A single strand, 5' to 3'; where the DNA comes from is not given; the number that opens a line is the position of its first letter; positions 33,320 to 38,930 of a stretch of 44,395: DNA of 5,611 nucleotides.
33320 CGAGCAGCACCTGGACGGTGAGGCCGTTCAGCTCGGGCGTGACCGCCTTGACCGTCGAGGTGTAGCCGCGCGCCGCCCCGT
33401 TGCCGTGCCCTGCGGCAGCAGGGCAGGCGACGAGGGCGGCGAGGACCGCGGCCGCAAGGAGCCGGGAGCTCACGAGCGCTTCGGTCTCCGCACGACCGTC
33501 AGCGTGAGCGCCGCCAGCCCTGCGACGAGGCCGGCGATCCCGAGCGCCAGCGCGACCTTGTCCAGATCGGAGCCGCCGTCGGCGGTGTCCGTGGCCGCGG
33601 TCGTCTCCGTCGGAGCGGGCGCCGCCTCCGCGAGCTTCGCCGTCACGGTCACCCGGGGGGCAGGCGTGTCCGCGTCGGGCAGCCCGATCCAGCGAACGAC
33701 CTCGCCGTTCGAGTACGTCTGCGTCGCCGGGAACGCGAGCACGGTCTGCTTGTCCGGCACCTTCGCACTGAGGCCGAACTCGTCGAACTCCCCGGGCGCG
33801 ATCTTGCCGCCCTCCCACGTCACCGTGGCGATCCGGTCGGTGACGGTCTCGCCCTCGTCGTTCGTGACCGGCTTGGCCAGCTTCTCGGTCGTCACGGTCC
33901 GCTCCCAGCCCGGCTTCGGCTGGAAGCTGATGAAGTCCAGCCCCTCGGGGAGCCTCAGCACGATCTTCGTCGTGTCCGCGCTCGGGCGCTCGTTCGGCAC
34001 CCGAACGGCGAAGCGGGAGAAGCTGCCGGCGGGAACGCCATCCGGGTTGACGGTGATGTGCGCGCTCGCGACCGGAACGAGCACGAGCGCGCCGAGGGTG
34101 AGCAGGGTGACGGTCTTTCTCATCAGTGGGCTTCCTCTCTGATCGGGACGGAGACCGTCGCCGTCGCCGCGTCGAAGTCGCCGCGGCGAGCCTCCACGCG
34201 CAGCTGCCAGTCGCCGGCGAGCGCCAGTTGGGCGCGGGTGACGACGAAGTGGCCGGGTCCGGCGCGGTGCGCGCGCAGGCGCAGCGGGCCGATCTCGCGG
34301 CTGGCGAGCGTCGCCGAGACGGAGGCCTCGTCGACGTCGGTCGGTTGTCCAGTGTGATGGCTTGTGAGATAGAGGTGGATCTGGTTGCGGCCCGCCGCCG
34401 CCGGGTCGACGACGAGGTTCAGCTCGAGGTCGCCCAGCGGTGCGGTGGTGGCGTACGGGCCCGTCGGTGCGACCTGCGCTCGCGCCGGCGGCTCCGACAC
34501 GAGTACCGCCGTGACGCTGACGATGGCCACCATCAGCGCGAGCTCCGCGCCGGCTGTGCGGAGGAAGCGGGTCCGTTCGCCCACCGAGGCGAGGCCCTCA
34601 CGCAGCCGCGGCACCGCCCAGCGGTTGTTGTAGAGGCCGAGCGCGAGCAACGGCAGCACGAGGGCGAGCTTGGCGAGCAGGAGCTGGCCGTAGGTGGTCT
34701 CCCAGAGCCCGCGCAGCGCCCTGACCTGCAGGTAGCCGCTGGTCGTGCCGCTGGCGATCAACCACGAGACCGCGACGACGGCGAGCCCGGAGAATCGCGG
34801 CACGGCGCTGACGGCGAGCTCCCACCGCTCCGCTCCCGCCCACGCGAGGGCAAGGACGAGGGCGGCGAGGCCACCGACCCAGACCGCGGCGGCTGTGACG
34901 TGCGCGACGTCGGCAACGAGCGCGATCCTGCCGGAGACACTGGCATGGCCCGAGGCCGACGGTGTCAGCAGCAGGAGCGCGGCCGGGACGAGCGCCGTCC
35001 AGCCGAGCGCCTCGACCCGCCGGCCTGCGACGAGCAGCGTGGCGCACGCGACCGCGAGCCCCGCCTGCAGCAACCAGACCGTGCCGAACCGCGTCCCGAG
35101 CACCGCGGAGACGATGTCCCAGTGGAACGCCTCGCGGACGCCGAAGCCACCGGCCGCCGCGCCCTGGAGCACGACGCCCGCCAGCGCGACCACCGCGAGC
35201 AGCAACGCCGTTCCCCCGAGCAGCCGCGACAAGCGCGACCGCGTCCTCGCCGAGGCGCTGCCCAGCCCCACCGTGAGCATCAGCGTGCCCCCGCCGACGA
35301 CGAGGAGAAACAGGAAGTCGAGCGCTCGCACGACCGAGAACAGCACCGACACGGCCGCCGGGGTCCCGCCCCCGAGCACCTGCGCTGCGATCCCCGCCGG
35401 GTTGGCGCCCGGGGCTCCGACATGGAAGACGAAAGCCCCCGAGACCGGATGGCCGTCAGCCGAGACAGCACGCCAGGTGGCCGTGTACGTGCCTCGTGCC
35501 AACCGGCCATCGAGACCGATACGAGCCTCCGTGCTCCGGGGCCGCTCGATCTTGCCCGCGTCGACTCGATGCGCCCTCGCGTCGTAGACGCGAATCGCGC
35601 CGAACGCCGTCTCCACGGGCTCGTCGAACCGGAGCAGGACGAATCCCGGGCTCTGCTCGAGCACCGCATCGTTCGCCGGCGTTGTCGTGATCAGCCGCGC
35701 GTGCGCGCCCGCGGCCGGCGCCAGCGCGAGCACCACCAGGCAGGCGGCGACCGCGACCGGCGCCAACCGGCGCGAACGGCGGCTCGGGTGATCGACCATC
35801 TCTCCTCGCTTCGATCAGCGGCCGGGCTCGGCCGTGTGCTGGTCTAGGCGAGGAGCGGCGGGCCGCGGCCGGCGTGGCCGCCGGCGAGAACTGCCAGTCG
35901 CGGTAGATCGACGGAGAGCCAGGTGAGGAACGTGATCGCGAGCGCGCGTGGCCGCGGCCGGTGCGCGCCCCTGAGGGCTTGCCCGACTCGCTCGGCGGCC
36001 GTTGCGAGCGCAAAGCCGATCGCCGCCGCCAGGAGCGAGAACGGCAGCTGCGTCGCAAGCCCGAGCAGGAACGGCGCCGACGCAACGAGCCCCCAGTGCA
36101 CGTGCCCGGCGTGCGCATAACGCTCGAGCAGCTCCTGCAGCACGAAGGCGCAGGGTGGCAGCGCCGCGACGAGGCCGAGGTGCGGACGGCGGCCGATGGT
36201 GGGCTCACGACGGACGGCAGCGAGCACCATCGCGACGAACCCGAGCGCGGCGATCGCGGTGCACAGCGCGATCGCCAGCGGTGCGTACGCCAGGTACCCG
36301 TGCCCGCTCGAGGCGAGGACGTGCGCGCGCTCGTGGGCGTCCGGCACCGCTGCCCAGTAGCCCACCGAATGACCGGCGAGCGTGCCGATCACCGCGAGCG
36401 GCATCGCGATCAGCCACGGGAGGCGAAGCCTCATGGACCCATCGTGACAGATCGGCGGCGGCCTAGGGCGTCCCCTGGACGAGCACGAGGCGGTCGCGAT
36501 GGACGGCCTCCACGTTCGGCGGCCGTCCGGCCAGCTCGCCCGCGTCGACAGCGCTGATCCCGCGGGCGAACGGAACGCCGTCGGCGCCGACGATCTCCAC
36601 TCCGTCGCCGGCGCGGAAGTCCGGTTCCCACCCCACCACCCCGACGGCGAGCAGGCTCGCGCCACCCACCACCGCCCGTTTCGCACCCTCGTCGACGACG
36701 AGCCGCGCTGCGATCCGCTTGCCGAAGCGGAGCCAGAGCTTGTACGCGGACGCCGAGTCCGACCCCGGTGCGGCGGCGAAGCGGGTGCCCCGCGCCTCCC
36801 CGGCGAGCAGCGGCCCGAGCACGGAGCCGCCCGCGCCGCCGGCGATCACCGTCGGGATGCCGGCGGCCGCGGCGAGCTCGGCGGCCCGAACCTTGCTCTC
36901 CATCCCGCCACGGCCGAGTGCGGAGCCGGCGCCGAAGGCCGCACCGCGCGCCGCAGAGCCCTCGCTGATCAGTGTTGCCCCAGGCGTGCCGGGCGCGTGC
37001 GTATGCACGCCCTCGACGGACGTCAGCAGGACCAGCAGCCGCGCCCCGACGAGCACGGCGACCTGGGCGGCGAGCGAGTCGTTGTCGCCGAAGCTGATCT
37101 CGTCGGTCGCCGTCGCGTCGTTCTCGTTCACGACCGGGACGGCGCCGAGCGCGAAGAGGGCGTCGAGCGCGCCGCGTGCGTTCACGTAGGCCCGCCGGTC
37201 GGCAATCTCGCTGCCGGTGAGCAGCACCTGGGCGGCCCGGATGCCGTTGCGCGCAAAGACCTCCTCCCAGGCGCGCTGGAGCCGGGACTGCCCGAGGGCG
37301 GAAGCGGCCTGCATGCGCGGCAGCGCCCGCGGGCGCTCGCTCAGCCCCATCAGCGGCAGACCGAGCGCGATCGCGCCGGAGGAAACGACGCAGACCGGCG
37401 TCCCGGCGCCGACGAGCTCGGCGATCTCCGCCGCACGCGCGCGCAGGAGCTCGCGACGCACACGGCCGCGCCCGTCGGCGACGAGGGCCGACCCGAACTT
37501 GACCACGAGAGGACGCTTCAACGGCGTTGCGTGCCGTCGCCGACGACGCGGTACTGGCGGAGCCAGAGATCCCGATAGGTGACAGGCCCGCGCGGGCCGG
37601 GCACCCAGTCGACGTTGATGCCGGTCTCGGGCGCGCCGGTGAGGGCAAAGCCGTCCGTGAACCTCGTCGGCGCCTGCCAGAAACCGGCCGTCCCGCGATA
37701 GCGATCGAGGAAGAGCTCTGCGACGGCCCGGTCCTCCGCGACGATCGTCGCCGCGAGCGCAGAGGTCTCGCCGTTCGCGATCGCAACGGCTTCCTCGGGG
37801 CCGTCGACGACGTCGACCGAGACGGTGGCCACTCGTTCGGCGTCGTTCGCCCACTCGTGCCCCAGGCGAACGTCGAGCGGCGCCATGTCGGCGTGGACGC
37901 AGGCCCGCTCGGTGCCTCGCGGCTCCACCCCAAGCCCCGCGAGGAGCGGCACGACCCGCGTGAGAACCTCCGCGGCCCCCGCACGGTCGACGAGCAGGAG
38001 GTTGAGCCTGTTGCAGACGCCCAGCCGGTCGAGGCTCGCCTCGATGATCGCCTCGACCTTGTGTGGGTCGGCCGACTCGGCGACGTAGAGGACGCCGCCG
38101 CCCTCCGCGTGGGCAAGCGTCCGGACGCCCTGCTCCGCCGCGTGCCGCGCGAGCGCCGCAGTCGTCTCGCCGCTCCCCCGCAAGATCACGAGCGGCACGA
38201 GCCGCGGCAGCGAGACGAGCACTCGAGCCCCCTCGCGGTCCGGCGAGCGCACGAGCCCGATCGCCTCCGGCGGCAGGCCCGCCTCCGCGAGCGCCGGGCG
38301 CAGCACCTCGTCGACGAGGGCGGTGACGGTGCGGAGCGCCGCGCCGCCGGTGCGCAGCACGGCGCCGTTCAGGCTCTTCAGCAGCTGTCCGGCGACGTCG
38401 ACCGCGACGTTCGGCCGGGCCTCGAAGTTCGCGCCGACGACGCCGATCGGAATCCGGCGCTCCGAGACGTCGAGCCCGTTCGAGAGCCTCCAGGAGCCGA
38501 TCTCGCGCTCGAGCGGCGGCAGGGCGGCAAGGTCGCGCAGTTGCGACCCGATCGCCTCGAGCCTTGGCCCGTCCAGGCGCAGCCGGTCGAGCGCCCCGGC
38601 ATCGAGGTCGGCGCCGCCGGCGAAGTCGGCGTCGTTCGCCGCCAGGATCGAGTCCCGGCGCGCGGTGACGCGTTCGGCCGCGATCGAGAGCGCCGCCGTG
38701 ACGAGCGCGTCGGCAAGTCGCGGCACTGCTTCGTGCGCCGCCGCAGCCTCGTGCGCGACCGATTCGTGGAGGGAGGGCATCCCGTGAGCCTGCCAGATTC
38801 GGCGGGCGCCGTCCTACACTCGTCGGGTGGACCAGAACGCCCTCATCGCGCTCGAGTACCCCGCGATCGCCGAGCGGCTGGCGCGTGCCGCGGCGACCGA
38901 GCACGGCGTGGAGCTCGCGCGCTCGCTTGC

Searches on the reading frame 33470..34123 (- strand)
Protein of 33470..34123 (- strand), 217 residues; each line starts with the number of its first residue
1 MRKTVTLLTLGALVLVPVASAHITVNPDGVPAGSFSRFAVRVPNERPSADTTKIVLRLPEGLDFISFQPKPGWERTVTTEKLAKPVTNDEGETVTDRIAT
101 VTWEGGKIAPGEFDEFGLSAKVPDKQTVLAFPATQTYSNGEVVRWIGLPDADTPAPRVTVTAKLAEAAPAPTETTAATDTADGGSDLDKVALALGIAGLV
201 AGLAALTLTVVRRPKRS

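Call 33: search_protein_families(library=pfam, proteins=[window:33470-34123:-], max_evalue=0.00001)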
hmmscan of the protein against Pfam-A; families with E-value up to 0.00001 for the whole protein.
window:33470-34123:- (217 aa): 1 family
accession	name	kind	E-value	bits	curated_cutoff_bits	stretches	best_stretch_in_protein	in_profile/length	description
PF07987.16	DUF1775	-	1.8e-43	148.8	25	1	22-160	1-146/146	Domain of unkown function (DUF1775)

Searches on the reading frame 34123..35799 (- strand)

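Call 15: search_protein_families(library=pfam, proteins=[window:34123-35799:-], max_evalue=0.001)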
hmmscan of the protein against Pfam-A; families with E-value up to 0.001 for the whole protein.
window:34123-35799:- (558 aa): 3 families
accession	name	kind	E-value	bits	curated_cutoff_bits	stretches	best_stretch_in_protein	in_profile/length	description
PF05425.18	CopD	-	3.2e-22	79.3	32.1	1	332-433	3-105/105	Copper resistance protein D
PF04234.18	CopC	-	2.1e-21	77.2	23.3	1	33-127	1-92/92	CopC domain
PF13115.11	YtkA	-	2.7e-05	25.2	25.9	1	455-535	4-84/85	YtkA-like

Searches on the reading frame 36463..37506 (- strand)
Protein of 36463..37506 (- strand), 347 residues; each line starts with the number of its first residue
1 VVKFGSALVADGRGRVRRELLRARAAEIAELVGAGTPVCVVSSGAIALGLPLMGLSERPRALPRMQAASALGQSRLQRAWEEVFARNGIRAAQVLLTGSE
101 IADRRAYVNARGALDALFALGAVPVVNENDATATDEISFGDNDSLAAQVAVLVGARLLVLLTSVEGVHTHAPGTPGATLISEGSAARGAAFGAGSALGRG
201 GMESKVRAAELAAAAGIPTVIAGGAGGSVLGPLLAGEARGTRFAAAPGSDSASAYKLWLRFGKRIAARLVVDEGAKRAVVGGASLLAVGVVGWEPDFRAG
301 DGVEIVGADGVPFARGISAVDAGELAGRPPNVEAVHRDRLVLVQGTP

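Call 33: search_protein_families(library=pfam, proteins=[window:36463-37506:-], max_evalue=0.00001)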
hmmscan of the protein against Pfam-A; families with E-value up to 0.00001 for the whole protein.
window:36463-37506:- (347 aa): 2 families
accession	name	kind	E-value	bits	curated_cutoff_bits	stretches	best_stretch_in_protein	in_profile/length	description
PF00696.33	AA_kinase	-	5.6e-37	128.1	24.9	1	2-222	5-233/234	Amino acid kinase family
PF01472.26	PUA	-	3.1e-14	53.1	24.8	1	268-326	2-60/74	PUA domain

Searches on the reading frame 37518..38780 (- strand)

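Call 15: search_protein_families(library=pfam, proteins=[window:37518-38780:-], max_evalue=0.001)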
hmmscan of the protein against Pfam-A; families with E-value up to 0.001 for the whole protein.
window:37518-38780:- (420 aa): 1 family
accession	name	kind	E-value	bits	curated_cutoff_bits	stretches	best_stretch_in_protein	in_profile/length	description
PF00171.27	Aldedh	-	1.5e-12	47.2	23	1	152-286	164-299/461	Aldehyde dehydrogenase family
